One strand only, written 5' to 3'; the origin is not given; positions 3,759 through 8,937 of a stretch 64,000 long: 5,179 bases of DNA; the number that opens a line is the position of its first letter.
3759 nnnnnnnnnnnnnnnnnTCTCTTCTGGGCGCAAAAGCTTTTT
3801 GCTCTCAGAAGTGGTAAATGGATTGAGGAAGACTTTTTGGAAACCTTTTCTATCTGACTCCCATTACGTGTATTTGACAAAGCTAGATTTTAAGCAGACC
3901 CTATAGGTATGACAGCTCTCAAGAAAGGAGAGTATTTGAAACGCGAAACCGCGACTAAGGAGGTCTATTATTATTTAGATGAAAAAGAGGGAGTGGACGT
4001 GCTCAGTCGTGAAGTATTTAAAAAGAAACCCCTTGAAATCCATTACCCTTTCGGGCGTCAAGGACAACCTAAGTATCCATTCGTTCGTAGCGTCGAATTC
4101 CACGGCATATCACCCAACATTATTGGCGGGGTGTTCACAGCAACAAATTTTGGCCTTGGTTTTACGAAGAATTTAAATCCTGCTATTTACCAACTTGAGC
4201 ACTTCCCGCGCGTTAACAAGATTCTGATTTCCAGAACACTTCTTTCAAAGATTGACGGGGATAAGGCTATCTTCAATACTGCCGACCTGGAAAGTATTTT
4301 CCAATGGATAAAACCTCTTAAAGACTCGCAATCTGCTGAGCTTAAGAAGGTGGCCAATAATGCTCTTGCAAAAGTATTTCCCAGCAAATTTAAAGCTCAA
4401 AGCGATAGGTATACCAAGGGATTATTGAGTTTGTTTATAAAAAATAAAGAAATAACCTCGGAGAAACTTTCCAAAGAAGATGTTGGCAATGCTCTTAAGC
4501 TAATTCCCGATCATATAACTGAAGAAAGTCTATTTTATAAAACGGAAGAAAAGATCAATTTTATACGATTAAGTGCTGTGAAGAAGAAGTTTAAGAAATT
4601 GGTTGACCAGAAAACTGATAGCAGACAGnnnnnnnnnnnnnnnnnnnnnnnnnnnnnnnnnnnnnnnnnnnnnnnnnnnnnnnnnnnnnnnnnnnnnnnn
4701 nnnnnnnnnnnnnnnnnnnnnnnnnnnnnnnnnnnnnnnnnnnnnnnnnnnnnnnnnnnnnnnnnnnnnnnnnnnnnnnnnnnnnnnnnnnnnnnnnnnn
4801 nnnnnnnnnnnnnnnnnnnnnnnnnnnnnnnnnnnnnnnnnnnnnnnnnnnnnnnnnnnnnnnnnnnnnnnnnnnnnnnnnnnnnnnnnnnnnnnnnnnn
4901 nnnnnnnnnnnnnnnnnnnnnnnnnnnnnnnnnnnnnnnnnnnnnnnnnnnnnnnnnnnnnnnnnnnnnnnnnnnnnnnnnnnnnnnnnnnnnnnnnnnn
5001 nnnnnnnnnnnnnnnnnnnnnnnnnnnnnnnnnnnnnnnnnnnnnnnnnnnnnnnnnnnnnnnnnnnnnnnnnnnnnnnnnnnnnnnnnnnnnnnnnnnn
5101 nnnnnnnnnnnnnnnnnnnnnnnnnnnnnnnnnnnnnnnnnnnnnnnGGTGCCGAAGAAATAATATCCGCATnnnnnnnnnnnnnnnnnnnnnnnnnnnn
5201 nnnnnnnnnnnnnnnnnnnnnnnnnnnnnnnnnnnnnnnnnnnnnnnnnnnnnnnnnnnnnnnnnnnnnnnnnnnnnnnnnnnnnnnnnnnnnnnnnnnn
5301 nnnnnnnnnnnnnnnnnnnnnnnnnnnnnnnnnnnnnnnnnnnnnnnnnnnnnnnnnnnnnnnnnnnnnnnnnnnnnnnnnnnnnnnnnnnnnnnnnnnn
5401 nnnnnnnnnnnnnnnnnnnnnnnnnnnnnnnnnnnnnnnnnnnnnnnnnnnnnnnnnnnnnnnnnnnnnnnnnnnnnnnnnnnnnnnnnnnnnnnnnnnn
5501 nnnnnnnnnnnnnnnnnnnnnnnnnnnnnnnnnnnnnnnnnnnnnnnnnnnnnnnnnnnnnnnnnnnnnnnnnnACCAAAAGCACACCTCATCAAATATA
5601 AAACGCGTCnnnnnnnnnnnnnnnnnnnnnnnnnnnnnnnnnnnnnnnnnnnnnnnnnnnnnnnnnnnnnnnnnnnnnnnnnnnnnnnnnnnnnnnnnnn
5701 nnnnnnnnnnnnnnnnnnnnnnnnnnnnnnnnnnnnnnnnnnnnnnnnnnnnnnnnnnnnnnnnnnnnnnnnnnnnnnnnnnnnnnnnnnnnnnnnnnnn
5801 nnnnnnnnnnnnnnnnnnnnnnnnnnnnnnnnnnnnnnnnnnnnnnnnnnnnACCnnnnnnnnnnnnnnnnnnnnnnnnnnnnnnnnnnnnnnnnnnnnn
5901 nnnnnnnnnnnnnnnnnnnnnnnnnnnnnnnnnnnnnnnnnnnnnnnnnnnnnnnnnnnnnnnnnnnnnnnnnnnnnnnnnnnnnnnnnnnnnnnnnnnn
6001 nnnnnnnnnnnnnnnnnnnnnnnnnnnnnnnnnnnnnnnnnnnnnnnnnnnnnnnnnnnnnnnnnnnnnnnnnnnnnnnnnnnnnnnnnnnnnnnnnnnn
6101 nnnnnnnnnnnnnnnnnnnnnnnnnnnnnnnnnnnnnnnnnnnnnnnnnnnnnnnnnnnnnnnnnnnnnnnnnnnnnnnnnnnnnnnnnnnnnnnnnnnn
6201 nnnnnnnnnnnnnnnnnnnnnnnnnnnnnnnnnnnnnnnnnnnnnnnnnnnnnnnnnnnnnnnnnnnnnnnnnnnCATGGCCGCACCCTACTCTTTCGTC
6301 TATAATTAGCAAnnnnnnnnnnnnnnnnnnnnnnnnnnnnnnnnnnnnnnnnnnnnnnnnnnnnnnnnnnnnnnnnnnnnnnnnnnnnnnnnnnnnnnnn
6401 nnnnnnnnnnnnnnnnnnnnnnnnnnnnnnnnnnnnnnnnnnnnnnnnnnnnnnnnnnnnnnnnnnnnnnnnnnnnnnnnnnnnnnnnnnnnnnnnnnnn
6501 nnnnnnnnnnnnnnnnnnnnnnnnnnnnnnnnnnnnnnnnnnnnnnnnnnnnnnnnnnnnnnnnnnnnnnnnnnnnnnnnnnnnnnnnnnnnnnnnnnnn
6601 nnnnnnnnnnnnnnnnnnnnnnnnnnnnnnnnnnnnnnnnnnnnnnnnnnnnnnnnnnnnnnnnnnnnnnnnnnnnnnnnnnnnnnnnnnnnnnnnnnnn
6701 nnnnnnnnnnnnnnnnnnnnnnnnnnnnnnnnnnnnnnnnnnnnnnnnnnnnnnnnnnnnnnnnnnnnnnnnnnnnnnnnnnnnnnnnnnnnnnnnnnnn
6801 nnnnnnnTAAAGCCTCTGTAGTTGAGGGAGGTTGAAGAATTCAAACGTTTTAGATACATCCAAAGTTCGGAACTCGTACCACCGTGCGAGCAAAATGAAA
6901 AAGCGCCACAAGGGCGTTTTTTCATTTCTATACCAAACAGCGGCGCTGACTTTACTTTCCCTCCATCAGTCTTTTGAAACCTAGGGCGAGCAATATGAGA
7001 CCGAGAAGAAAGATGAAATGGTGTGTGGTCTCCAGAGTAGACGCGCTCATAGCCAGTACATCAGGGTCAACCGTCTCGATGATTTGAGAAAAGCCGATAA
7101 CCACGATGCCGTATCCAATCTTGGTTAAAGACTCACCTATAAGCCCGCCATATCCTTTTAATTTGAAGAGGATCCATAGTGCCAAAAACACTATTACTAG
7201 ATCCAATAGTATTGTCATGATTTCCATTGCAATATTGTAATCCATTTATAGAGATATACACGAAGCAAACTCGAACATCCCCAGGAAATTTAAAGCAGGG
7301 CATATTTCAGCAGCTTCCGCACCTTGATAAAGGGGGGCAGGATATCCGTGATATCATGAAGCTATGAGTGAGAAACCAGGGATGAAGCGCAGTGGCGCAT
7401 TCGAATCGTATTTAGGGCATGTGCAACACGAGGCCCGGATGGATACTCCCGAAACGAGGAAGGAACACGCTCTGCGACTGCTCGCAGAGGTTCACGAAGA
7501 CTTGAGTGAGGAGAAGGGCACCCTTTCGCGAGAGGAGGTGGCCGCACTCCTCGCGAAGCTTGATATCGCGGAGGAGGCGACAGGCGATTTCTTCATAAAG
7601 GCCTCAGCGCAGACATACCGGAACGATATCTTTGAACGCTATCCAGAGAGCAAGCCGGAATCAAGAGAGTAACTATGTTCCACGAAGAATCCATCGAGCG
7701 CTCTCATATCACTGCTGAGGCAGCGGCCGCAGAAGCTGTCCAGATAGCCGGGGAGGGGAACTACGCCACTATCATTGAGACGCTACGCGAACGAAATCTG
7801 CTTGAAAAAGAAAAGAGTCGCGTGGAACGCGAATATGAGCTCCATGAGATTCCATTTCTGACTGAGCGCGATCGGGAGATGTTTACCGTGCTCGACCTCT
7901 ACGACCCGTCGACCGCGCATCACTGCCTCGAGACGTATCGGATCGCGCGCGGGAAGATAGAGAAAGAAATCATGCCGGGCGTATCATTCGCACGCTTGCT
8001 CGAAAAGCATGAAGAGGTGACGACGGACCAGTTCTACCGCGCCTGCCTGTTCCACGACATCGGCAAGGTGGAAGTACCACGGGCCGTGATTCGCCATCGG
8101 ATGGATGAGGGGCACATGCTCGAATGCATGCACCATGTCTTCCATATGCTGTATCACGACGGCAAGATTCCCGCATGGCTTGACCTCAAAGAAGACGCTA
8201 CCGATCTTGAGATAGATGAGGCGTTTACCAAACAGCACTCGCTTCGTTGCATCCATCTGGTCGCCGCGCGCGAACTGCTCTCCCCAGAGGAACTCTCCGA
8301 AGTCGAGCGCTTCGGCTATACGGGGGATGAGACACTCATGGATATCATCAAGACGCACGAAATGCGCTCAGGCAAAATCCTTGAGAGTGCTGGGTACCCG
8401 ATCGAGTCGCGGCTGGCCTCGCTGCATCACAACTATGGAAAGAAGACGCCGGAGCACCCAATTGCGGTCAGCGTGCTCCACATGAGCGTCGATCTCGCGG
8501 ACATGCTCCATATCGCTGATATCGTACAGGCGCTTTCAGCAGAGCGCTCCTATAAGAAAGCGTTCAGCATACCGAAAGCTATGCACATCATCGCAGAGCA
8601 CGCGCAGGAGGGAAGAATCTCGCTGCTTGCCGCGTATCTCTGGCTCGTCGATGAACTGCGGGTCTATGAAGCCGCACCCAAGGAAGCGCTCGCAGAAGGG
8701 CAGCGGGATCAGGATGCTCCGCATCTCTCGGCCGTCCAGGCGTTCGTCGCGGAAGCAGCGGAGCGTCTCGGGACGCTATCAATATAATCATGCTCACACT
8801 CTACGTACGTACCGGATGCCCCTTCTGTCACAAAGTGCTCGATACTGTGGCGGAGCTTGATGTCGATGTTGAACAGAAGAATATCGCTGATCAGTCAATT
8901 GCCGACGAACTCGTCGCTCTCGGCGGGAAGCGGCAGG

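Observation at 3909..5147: Shedu-like (DUF4263/SduA-type) nuclease on a low-GC island in a putative CPR genome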

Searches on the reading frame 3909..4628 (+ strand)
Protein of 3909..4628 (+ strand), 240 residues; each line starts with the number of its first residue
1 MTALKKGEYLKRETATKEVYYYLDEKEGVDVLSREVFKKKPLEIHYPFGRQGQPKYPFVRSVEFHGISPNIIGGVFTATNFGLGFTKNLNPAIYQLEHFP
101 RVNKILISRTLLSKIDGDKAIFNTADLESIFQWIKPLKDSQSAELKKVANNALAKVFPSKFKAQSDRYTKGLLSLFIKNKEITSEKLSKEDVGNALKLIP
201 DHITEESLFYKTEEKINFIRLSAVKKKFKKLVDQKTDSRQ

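Call 32: search_protein_families(library=ncbifam, proteins=[window:3909-4628:+], max_evalue=0.01)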
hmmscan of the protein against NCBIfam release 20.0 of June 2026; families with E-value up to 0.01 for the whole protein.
window:3909-4628:+ (240 aa): 0 families

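Call 45: predict_structure(alignment_id=A2)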
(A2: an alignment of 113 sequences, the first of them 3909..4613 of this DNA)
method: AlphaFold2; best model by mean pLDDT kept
length: 235 residues; sequences in the alignment: 113
mean_pLDDT: 90.1   pTM: 0.66
mean pLDDT of the five models: 90.1, 87.4, 87.1, 86.7, 78.6
residues with pLDDT >= 90: 145; 70-90: 87; 50-70: 3; < 50: 0
segments of 3 or more residues with pLDDT < 50: none
pLDDT, mean of each block of 10 residues (from residue 1): 84 96 92 95 93 91 94 82 84 92 96 96 94 86 90 93 88 88 90 89 82 88 92 82
secondary structure, 60 per line:
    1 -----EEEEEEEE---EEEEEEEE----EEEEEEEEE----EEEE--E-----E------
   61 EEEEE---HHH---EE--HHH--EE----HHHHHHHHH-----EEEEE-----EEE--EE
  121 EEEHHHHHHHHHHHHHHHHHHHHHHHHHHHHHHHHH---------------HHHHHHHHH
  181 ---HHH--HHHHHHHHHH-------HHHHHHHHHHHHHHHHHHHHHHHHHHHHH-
elements in order: E6-13 E17-24 E29-37 E42-45 E61-65 H90-98 E104-108 E114-116 E119-123 H124-156 H172-180 H189-198 H206-234

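Call 65: fold_search(model_id=the predicted structure, library=pdb)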
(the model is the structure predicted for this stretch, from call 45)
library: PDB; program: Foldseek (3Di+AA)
matches with E <= 10: 329; with E <= 0.001: 0
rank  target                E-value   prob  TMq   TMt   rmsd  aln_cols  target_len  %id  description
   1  6brm_H                1.0e+00  0.02  0.10  0.10  14.7       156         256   10  The crystal structure of isothiocyanate hydrolase from Delia radicum gut bacteria (released 2018-01-31)
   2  2z8l_A                1.1e+00  0.06  0.10  0.12   8.9        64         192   12  Crystal Structure of the Staphylococcal superantigen-like protein SSL5 at pH 4.6 complexed with sialyl Lewis X (released 2007-11-27)
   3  6qnm_A                1.2e+00  0.04  0.10  0.10  13.7       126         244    7  Apo state of chemotaxis sensor ODP from T. denticola (released 2019-06-19)
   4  5uxd_B                1.2e+00  0.02  0.09  0.08  14.2       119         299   10  Crystal structure of macrolide 2'-phosphotransferase MphH from Brachybacterium faecium in complex with azithromycin (released 2017-08-23)
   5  6y9l_A                1.4e+00  0.05  0.13  0.15   8.5       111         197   10  Crystal structure of TSWV glycoprotein N ectodomain (sGn) (released 2020-09-30)
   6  6dec_F                1.4e+00  0.03  0.13  0.16  16.2       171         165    9  Crystal structure of Bos taurus Arp2/3 complex binding with C-terminus of Homo sapiens SPIN90 (released 2018-10-24)
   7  6ya2_B                1.5e+00  0.06  0.12  0.14   8.0        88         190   11  Crystal structure of TSWV glycoprotein N ectodomain (Trypsin treated) (released 2020-09-30)
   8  2biy                  1.5e+00  0.02  0.11  0.10  13.5       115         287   16  Structure of PDK1-S241A mutant kinase domain (released 2005-02-23)
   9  6sga_F6               1.6e+00  0.10  0.12  0.07  11.1        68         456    3  Body domain of the mt-SSU assemblosome from Trypanosoma brucei (released 2019-09-18)
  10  5uxc                  1.6e+00  0.03  0.10  0.08  14.2       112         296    9  Crystal structure of macrolide 2'-phosphotransferase MphH from Brachybacterium faecium in complex with GDP (released 2017-08-16)
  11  7agv_A                1.8e+00  0.06  0.16  0.22  13.9       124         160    6  High-resolution structure of the K+/H+ antiporter subunit KhtT in complex with c-di-AMP (released 2021-03-31)
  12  6qnm_B                1.8e+00  0.03  0.11  0.11  13.3       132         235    8  Apo state of chemotaxis sensor ODP from T. denticola (released 2019-06-19)
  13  7uwe_C                1.9e+00  0.06  0.09  0.11  13.9        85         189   18  CryoEM Structure of E. coli Transcription-Coupled Ribonucleotide Excision Repair (TC-RER) complex (released 2023-05-31)
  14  6qrq_A                2.1e+00  0.03  0.10  0.10  14.3       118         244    4  Apo conformation of chemotaxis sensor ODP (released 2019-06-19)
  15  6wb1_B                2.1e+00  0.01  0.10  0.07  15.3       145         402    4  +3 extended HIV-1 reverse transcriptase initiation complex core (intermediate state) (released 2020-06-24)
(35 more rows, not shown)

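Call 91: search_protein_representatives(protein=window:3909-4613:+)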
Query: 235 residues. Proteins with E-value up to 0.001 (for the whole library): 81; up to 1e-10: 43; up to 1e-30: 7. The best 81 are listed.
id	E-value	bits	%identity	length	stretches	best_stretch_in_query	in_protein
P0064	1.8e-74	266.7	57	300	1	6-235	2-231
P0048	1.6e-66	240.7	50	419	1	1-234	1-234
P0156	6.1e-50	186.5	45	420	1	8-235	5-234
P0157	1.2e-47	179.0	44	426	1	8-235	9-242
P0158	5.3e-43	163.8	43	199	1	7-195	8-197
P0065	4.8e-42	160.7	44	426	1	4-235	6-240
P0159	2.7e-32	128.8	39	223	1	5-198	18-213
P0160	1.3e-30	123.4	35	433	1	5-234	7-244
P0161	7.9e-30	120.8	34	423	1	2-233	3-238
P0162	5.3e-26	108.3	55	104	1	5-97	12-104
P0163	6.7e-26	107.9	35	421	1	6-233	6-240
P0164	1.1e-25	107.2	33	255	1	5-218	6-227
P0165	3.6e-25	105.5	34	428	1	5-233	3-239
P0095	2.2e-23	99.7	31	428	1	7-235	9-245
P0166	2.6e-22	96.2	30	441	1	9-232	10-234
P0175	9.2e-19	84.6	32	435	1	8-229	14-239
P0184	1.3e-15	74.3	25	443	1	20-229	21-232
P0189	2.7e-13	66.7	25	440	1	14-202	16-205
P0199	1.7e-09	54.3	27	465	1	29-231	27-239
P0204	2.5e-08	50.5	27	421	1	10-232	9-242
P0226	1.1e-04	38.6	25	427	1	16-235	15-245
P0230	8.4e-04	35.7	29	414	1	4-235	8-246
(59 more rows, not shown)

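Call 92: search_protein_families(library=pfam, proteins=[P0156, P0160, P0166, P0175, P0184, P0189, P0199, P0204, P0226, P0230], max_evalue=0.001)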
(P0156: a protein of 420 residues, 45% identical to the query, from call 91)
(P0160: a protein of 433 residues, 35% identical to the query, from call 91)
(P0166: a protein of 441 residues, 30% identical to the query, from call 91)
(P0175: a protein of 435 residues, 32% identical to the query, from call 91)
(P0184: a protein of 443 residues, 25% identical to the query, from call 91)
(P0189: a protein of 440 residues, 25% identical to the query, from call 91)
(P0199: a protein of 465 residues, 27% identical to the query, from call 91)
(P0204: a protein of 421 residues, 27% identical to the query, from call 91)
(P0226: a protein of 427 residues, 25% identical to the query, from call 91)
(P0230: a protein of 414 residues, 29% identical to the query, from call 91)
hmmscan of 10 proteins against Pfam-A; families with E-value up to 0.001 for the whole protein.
P0156 (420 aa): 1 family
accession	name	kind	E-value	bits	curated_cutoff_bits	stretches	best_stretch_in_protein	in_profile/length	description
PF14082.12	SduA_C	-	3.1e-26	92.9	27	1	240-404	3-157/159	Shedu protein SduA, C-terminal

P0160 (433 aa): 1 family
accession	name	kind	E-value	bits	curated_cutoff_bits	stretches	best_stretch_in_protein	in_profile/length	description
PF14082.12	SduA_C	-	1.7e-20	74.3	27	1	251-417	3-159/159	Shedu protein SduA, C-terminal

P0166 (441 aa): 1 family
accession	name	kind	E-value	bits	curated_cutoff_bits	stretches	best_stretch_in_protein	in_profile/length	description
PF14082.12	SduA_C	-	6.9e-21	75.5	27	1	242-400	3-159/159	Shedu protein SduA, C-terminal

P0175 (435 aa): 1 family
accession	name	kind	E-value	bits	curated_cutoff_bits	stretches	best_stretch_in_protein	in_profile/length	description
PF14082.12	SduA_C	-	2.1e-17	64.2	27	1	257-422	4-159/159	Shedu protein SduA, C-terminal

P0184 (443 aa): 1 family
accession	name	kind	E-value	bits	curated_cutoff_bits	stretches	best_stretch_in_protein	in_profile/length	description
PF14082.12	SduA_C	-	5.4e-21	75.9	27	1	242-401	2-157/159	Shedu protein SduA, C-terminal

P0189 (440 aa): 1 family
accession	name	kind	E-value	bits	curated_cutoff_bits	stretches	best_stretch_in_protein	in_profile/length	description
PF14082.12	SduA_C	-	5.5e-24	85.6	27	1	244-404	3-159/159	Shedu protein SduA, C-terminal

P0199 (465 aa): 1 family
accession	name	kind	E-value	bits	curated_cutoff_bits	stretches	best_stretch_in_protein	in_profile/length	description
PF14082.12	SduA_C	-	4.2e-32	111.9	27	1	246-412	3-159/159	Shedu protein SduA, C-terminal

P0204 (421 aa): 1 family
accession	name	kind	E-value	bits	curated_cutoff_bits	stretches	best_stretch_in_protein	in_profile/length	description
PF14082.12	SduA_C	-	8.8e-28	97.9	27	1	247-407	2-158/159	Shedu protein SduA, C-terminal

P0226 (427 aa): 1 family
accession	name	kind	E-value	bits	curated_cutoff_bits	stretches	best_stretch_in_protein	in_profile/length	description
PF14082.12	SduA_C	-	1.1e-24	87.8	27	1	252-411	4-159/159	Shedu protein SduA, C-terminal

P0230 (414 aa): 1 family
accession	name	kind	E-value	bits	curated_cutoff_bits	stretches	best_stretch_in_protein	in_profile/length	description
PF14082.12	SduA_C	-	5.4e-23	82.3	27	1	249-402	3-159/159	Shedu protein SduA, C-terminal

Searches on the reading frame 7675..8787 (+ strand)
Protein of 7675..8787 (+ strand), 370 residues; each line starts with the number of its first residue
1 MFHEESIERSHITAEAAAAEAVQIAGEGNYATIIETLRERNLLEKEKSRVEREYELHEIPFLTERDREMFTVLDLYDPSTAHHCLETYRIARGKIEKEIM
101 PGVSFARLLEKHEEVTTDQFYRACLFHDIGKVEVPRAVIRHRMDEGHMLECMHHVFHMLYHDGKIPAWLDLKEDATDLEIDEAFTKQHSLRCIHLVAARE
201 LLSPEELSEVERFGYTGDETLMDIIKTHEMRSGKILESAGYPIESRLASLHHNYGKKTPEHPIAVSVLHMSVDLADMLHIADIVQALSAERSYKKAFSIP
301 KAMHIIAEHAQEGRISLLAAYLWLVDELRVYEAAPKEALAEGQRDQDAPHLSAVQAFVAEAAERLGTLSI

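Call 5: search_protein_families(library=pfam, proteins=[window:7675-8787:+], max_evalue=0.1)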
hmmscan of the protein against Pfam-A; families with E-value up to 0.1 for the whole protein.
window:7675-8787:+ (370 aa): 3 families
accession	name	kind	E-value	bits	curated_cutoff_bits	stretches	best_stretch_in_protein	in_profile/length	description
PF13487.12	HD_5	-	1.9e-05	24.9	27.2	1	275-314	127-165/170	HD domain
PF01966.28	HD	-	0.00039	21.1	22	1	81-140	2-47/116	HD domain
PF25524.1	RSLD_CPSF6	-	0.087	13.5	27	0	4-39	4-39/96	CPSF6-like, RSLD domain, N-terminal region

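Call 6: search_protein_families(library=padloc, proteins=[window:7675-8787:+], max_evalue=0.1)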
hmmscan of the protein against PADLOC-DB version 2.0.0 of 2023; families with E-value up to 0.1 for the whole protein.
window:7675-8787:+ (370 aa): 3 families
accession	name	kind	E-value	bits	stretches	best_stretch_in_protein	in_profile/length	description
PDLC01254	Cas3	-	0.0014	16.9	1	81-132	10-45/164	CAS-I; effector_G3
PDLC00940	Cas3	-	0.0039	15.4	1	82-132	3-45/178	CRISPR-associated endonuclease Cas3-HD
PDLC01762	Cas3b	-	0.044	10.3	1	81-144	11-73/692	-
